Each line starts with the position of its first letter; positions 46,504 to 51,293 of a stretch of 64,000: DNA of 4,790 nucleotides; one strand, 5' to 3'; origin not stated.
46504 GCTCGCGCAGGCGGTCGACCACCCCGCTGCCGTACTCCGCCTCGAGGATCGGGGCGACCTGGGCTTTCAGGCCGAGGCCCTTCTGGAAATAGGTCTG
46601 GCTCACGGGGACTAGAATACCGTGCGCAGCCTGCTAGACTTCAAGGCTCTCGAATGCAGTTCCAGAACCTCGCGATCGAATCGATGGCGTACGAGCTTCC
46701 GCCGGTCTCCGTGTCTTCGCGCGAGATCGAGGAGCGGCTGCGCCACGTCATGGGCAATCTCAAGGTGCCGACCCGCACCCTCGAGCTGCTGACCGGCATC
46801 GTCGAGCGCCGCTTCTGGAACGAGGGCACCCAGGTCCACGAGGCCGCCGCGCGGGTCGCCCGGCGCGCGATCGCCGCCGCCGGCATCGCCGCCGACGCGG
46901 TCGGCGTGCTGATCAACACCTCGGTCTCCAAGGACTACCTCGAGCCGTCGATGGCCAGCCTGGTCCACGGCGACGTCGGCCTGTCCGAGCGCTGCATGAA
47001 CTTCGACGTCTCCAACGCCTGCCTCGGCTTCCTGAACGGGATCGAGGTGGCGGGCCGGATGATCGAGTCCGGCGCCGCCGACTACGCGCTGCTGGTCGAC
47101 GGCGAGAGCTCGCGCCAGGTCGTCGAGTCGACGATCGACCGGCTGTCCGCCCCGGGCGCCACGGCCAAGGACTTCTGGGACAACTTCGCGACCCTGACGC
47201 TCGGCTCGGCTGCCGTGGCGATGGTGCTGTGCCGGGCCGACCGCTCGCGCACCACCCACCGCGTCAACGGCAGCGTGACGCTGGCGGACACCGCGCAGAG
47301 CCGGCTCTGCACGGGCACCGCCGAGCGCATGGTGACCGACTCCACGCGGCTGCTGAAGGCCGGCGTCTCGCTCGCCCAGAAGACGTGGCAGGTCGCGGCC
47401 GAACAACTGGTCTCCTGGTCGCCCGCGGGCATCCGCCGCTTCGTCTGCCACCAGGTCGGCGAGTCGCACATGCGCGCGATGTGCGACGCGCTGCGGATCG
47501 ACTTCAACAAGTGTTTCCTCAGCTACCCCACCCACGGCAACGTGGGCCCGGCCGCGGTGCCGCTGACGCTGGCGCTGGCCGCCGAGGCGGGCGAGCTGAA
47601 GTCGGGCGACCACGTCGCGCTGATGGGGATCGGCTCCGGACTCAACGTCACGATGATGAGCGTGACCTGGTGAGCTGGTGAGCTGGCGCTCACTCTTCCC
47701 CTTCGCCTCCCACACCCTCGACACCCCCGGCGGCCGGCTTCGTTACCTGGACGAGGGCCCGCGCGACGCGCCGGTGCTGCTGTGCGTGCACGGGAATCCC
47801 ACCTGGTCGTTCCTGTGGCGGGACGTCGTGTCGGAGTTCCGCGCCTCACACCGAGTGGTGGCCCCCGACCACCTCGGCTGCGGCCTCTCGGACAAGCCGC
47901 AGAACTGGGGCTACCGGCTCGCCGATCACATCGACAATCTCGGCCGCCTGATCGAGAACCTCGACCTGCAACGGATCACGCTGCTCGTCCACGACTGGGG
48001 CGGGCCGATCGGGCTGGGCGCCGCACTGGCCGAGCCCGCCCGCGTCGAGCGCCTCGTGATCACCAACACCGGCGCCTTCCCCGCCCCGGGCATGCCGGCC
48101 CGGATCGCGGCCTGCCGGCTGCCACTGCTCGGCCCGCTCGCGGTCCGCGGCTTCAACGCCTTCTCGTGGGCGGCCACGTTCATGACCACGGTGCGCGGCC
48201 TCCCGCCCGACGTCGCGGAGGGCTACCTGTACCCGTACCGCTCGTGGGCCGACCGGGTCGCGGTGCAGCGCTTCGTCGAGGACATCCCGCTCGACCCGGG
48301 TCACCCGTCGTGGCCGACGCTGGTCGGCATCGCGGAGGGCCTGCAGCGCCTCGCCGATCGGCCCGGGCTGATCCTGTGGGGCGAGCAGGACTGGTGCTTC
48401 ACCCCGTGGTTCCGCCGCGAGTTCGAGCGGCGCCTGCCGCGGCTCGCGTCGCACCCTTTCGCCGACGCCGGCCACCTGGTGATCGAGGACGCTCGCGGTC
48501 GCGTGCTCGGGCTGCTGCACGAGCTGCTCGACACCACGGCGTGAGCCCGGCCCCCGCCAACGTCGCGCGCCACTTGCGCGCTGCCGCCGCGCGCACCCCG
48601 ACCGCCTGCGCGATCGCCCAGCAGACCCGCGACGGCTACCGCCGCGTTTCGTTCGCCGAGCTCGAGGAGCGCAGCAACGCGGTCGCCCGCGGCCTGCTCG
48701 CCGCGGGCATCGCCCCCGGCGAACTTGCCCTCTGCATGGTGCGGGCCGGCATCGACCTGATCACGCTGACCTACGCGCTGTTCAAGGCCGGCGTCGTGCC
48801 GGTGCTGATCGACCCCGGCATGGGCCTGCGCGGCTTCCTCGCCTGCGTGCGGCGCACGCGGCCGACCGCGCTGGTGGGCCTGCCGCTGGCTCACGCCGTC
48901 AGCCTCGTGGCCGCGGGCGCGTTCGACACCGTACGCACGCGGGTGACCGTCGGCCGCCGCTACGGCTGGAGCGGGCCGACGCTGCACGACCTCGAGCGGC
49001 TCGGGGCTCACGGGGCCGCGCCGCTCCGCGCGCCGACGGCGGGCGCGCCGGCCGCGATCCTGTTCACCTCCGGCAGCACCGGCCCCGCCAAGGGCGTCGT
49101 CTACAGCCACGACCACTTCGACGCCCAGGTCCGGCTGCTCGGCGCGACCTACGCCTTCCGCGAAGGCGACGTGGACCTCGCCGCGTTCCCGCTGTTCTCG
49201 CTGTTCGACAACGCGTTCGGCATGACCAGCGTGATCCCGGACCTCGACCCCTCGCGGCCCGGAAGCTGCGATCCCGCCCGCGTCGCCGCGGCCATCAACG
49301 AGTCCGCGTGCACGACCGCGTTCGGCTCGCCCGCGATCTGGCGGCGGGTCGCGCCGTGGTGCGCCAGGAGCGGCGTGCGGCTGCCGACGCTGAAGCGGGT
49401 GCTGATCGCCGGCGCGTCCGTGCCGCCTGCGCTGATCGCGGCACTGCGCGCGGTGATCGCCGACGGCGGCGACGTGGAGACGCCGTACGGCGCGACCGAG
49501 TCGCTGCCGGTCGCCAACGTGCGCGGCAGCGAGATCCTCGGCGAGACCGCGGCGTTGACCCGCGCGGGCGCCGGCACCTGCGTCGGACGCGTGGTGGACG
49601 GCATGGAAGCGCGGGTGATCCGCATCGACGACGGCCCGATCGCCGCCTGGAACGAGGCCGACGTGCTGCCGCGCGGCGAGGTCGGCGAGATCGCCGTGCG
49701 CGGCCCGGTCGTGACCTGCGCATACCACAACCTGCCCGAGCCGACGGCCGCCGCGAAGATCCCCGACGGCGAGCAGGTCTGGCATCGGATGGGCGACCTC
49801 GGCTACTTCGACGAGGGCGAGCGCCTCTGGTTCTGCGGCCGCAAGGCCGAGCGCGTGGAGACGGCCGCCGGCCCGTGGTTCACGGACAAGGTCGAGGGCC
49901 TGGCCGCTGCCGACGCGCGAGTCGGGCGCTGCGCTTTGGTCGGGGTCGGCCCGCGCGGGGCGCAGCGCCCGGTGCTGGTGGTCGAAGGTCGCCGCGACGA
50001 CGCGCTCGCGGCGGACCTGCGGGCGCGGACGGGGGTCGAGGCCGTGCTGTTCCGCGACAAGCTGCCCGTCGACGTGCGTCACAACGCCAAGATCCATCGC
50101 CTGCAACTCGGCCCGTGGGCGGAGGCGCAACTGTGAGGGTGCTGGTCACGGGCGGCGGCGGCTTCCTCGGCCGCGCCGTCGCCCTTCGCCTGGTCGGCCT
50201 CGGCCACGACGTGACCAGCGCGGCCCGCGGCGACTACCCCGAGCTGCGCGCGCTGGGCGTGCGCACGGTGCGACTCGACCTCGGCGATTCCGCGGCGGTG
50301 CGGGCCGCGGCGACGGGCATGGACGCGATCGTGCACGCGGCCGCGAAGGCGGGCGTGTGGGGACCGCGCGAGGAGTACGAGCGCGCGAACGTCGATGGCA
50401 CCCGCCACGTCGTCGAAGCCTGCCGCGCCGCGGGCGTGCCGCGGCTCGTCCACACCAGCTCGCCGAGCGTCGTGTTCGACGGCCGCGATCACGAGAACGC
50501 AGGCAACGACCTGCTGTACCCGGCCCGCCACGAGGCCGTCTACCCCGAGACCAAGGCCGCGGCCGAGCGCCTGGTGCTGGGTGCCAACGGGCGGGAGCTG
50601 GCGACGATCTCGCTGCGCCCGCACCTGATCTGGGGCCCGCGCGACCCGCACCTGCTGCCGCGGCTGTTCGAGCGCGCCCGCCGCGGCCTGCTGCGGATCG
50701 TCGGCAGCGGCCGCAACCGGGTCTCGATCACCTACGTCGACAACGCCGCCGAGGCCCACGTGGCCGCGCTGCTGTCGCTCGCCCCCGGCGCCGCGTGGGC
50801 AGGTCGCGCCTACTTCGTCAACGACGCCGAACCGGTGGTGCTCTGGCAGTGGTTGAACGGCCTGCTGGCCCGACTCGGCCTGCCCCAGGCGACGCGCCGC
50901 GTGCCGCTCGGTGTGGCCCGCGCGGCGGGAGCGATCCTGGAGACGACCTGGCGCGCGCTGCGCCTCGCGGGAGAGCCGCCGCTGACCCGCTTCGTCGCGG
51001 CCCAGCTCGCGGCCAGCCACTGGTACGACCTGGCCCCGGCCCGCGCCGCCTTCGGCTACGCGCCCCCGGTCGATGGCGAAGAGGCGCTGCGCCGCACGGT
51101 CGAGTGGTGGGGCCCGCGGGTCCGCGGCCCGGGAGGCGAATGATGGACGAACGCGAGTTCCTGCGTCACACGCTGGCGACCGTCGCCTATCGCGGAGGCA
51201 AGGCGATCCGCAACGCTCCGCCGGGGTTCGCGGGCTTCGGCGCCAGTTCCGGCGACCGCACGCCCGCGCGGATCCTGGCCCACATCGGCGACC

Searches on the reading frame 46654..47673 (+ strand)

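Call 16: search_protein_families(library=pfam, proteins=[window:46654-47673:+], max_evalue=0.001)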
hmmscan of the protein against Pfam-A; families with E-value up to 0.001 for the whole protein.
window:46654-47673:+ (339 aa): 3 families
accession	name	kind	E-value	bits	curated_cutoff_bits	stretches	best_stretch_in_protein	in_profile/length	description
PF08541.16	ACP_syn_III_C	-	3.8e-19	69.1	26.6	1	255-339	6-90/90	3-Oxoacyl-[acyl-carrier-protein (ACP)] synthase III C terminal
PF08545.16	ACP_syn_III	-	1.5e-08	34.8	24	1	117-194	1-63/80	3-Oxoacyl-[acyl-carrier-protein (ACP)] synthase III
PF00108.29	Thiolase_N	-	3.3e-06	27.1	26.4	1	58-153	20-115/260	Thiolase, N-terminal domain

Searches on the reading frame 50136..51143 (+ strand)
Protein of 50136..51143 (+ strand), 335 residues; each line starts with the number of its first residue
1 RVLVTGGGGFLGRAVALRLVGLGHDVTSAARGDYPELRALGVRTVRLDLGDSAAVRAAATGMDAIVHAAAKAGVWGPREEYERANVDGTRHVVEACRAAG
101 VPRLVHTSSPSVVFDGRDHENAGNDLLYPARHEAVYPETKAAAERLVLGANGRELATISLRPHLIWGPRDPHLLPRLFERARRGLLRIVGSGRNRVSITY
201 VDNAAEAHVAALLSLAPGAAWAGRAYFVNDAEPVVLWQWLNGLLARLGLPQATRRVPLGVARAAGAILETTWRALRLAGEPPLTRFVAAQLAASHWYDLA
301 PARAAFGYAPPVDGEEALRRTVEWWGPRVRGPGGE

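Call 67: search_protein_families(library=pfam, proteins=[window:50136-51143:+], max_evalue=0.001)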
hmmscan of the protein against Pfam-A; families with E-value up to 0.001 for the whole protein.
window:50136-51143:+ (335 aa): 8 families
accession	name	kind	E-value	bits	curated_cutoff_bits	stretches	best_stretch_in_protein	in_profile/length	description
PF01073.25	3Beta_HSD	-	4.7e-49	167.4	22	1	3-254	1-275/280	3-beta hydroxysteroid dehydrogenase/isomerase family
PF01370.27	Epimerase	-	1.5e-34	119.9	20.9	1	2-214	1-227/240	NAD dependent epimerase/dehydratase family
PF04321.23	RmlD_sub_bind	-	3.3e-14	53.1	27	1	1-182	2-168/287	RmlD substrate binding domain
PF07993.18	NAD_binding_4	-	5.6e-13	49.1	20.1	1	53-170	80-210/258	Male sterility protein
PF13460.12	NAD_binding_10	-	7.8e-13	49.1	27.2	1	6-146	1-130/184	NAD(P)H-binding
PF16363.11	GDP_Man_Dehyd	-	5.2e-07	29.9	27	1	3-149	1-166/332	GDP-mannose 4,6 dehydratase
PF05368.20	NmrA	-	0.00039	20.5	27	1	1-108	4-106/298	NmrA-like family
PF02719.21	Polysacc_synt_2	-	0.00042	20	20.2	0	44-109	58-128/293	Polysaccharide biosynthesis protein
